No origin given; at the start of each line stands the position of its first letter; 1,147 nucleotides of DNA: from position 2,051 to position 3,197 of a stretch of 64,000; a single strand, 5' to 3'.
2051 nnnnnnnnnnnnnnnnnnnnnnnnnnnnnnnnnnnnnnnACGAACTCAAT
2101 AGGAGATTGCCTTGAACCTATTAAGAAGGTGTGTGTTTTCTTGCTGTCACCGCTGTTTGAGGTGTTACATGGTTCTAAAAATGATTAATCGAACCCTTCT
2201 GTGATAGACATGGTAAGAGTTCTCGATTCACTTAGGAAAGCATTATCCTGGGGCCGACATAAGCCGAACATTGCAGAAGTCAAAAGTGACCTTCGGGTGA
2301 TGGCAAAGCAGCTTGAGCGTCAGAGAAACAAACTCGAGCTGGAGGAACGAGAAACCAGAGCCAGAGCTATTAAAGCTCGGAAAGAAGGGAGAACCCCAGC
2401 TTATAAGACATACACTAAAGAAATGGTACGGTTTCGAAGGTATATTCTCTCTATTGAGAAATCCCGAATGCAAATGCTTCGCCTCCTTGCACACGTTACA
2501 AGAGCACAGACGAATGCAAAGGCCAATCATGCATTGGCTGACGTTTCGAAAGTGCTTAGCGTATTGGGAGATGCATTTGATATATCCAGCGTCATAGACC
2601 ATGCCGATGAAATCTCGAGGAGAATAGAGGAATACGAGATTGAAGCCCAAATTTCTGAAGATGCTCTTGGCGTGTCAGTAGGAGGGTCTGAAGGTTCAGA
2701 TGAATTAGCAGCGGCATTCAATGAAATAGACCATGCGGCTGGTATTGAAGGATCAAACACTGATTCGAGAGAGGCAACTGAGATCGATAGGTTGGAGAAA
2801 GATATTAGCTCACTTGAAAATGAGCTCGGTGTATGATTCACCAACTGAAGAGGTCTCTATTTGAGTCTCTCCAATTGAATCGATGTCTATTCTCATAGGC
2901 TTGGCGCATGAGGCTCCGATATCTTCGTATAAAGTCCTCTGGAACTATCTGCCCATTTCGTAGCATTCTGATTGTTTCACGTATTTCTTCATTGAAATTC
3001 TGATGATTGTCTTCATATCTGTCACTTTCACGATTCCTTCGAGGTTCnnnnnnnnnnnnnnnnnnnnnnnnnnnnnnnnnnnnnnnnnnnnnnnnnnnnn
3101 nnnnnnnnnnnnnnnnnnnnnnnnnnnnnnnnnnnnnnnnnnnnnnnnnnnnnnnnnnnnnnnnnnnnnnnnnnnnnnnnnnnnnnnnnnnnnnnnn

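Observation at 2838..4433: Zinc-ribbon, coiled-coil, PH/GRAM(GLUE)-like protein encoded next to ESCRT-III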

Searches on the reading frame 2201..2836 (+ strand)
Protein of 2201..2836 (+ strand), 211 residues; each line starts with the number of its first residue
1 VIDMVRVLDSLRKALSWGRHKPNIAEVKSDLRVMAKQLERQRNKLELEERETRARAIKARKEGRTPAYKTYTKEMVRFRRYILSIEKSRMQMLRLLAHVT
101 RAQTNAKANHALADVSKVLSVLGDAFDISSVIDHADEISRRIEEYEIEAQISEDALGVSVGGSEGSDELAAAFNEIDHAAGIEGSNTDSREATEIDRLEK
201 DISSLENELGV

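Call 3: search_protein_families(library=pfam, proteins=[window:2201-2836:+], max_evalue=1)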
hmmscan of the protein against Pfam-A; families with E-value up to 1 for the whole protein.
window:2201-2836:+ (211 aa): 3 families
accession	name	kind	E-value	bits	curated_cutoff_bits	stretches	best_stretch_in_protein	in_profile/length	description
PF03357.26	Snf7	-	1.1e-11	45.2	27.3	1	28-184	3-157/171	Snf7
PF01025.24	GrpE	-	0.099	12.8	25.8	1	3-49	66-112/165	GrpE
PF25513.1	P2_C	-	0.13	12.7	25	1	37-104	42-109/120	Viral coat protein P2 C-terminal domain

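Call 4: search_protein_families(library=ncbifam, proteins=[window:2201-2836:+], max_evalue=1)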
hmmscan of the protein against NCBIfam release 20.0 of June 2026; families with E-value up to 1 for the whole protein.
window:2201-2836:+ (211 aa): 3 families
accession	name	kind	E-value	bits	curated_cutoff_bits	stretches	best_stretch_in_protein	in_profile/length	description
NF045744.1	MPN256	equivalog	0.024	14.4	350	1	55-149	113-210/223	MPN256 family protein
TIGR00498.1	lexA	equivalog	0.057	13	110.95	1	6-62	10-71/203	transcriptional repressor LexA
NF010758.0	PRK14161.1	equivalog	0.47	10.1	206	1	20-77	24-77/178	nucleotide exchange factor GrpE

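Call 61: search_solved_structures(query=window:2201-2836:+, max_evalue=1)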
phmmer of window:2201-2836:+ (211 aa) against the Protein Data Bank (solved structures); distinct sequences matched with E-value up to 1: 15.
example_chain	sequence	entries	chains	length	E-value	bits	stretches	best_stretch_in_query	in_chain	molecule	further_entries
7zcg_B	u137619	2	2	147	3.7e-07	33.4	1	34-161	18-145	Charged multivesicular body protein 2a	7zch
6e8g_T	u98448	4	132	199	4.5e-05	26.6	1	30-182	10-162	Charged multivesicular body protein 1b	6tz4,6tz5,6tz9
8v2q_A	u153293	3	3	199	5.4e-05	26.4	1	30-182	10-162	Charged multivesicular body protein 1b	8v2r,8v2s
3jc1_Ab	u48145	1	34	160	5.9e-05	26.2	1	30-170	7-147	Charged multivesicular body protein 1b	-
9jsd_A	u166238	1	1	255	0.0002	24.5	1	24-178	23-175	Vacuolar-sorting protein SNF7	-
13gm_C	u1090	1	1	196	0.0019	21.3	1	30-181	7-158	Charged multivesicular body protein 1a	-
8wb6_A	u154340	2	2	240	0.049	16.7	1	24-163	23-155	SNF7 isoform 1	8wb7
5fd9_A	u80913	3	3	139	0.06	16.4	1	24-144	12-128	Vacuolar-sorting protein SNF7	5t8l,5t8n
5fd7_A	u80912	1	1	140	0.061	16.4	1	24-144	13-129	Vacuolar-sorting protein SNF7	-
9s9j_A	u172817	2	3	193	0.3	14.2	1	24-125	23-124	Cell division protein CdvB, Vps2 like protein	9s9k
8tn1_A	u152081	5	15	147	0.32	14.1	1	55-126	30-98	De novo designed 4 helix bundles | De novo designed protein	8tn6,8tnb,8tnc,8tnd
3frv_A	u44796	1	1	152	0.35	13.9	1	31-145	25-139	Charged multivesicular body protein 3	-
2gd5_A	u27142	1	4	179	0.36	13.9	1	31-156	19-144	Charged multivesicular body protein 3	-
6zh3_B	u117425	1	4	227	0.68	13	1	8-162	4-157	Vacuolar protein-sorting-associated protein 24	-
7zcg_A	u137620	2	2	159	0.78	12.8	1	31-156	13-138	Charged multivesicular body protein 3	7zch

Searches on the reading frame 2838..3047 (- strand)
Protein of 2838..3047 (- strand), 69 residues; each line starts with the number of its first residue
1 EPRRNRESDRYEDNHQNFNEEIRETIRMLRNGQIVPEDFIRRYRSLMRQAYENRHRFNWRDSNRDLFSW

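Call 52: search_solved_structures(query=A3, max_evalue=10, show_alignments=4)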
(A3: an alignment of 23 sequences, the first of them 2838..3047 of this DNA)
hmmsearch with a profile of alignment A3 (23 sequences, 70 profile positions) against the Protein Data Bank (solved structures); distinct sequences matched with E-value up to 10: 47.
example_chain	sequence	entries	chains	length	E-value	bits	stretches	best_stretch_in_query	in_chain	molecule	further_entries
2f66_A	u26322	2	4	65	1.9e-06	30.5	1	7-63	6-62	Suppressor protein STP22 of temperature-sensitive alpha-factor receptor and arginine perme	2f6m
2p22_A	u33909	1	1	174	2.8e-06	30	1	7-63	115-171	Suppressor protein STP22 of temperature-sensitive alpha-factor receptor and arginine perme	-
2caz_A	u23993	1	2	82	1.4e-05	27.8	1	7-63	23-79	SUPPRESSOR PROTEIN STP22 OF TEMPERATURE-SENSITIVE ALPHA-FACTOR RECEPTOR AND ARGININE PERME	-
8imi_0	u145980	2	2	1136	0.00093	21.9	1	13-42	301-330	ApcE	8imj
6vme_B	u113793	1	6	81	0.0027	20.4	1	7-63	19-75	Tumor susceptibility gene 101 protein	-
7eyd_09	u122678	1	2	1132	0.0029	20.3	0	25-44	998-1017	Phycobiliprotein ApcE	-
8whn_A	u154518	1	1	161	0.0034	20.1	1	6-37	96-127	Ribophorin 1 superfamily protein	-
8wql_BB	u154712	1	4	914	0.012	18.4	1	20-43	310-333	LCM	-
9tls_A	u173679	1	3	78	0.053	16.3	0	8-29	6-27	Sc-apCC-2-KLHL20-3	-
9tln_A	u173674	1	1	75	0.054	16.2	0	8-29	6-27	Sc-apCC-2-BCL-xL-2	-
9tlt_A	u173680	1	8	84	0.075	15.8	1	4-29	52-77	Sc-apCC-2-KLHL20-4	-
7vea_aM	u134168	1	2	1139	0.084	15.6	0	23-43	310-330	Phycobiliprotein ApcE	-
1wpa_A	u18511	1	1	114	0.087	15.6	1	41-68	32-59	Occludin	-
9wg7_N2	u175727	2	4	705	0.09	15.5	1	20-43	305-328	Phycobiliprotein ApcE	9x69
9rgy_A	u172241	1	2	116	0.1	15.4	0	7-30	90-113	sc-apCC3-CW-0NTT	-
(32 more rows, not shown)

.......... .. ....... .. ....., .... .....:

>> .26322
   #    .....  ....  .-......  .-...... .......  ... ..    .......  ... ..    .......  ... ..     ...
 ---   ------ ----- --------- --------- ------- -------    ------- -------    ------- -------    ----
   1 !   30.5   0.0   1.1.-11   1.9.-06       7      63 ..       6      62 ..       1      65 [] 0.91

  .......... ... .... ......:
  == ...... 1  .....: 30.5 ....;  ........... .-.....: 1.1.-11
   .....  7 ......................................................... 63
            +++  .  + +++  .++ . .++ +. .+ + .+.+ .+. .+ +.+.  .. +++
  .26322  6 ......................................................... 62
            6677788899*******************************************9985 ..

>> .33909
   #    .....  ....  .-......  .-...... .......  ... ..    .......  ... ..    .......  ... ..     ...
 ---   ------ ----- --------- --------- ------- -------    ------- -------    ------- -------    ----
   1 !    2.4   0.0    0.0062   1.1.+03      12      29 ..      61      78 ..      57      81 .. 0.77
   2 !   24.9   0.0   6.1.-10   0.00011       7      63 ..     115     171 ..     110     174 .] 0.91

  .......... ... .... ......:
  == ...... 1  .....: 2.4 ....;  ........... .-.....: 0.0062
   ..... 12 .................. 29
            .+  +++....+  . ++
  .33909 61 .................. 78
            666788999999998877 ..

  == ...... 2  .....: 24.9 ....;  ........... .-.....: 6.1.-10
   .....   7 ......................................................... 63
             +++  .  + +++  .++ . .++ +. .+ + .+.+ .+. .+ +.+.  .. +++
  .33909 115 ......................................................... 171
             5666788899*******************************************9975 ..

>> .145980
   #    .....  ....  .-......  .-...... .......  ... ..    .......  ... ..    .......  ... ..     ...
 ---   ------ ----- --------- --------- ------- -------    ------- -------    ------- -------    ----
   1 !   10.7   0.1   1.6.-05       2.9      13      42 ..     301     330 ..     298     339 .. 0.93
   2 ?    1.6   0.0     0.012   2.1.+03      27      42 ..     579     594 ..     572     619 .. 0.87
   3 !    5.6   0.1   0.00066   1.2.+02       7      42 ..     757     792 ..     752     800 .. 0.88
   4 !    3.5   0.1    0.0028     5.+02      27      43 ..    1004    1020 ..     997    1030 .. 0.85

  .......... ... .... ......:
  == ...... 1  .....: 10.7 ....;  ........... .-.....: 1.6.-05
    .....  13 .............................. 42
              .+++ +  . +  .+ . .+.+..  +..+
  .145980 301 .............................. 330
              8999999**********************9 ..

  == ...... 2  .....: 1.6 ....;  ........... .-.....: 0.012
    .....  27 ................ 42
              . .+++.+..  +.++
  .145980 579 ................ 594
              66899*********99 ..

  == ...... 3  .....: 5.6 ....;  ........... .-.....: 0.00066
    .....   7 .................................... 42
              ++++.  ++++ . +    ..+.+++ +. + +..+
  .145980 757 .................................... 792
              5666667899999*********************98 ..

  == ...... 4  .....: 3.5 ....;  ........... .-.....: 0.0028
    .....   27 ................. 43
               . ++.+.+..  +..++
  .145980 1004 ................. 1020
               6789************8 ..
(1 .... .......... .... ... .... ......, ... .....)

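Call 53: search_protein_families(library=pfam, alignment_id=A3, max_evalue=10)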
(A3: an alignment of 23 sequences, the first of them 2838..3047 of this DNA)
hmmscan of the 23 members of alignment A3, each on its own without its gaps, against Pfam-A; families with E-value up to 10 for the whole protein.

A. member 1, window:2838-3047:- (69 aa): 5 families
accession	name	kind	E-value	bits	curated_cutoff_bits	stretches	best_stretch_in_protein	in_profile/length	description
PF09371.15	Tex_N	-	0.021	15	32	1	19-45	15-39/75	Tex-like protein N-terminal domain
PF23202.1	PAH_ZNF598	-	0.058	14.1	25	1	15-48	18-51/83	ZNF598 PAH domain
PF09454.15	Vps23_core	-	0.061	13.8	26.8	1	27-55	32-60/64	Vps23 core domain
PF20879.2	SidM_N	-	0.07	12.8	27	1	10-57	229-274/285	SidM, N-terminal domain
PF05791.16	Bacillus_HBL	-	0.1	12.9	29.1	1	5-54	74-118/177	Bacillus haemolytic enterotoxin (HBL)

B. families by the number of members that match (of 23 scanned): 68 families (the first 25 are shown)
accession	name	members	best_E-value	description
PF09454.15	Vps23_core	17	3.4e-07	Vps23 core domain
PF17675.6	APG6_N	11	0.00016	Apg6 coiled-coil region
PF05120.17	GvpG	4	0.0017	Gas vesicle protein G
PF10241.14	KxDL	3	8.4e-05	Uncharacterized conserved protein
PF07989.16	Cnn_1N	3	0.011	Centrosomin N-terminal motif 1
PF18822.6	CdvA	2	0.00025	CdvA-like coiled-coil domain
PF19964.5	EAD11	2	0.002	Effector-associated domain 11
PF09304.16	Cortex-I_coil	2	0.011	Cortexillin coiled-coil region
PF22709.1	Mu_Gam-Sipho_Gp157-TOTE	2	0.013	Mu Gam/Sipho_Gp157-like domain of the TOTE conflict systems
PF09371.15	Tex_N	2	0.019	Tex-like protein N-terminal domain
PF02321.23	OEP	2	0.019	Outer membrane efflux protein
PF23202.1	PAH_ZNF598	2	0.058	ZNF598 PAH domain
PF15188.11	CCDC-167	2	0.059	Coiled-coil domain-containing protein 167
PF16519.10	TRPM_tetra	2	0.1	Tetramerisation domain of TRPM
PF05008.21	V-SNARE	2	0.12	Vesicle transport v-SNARE protein N-terminus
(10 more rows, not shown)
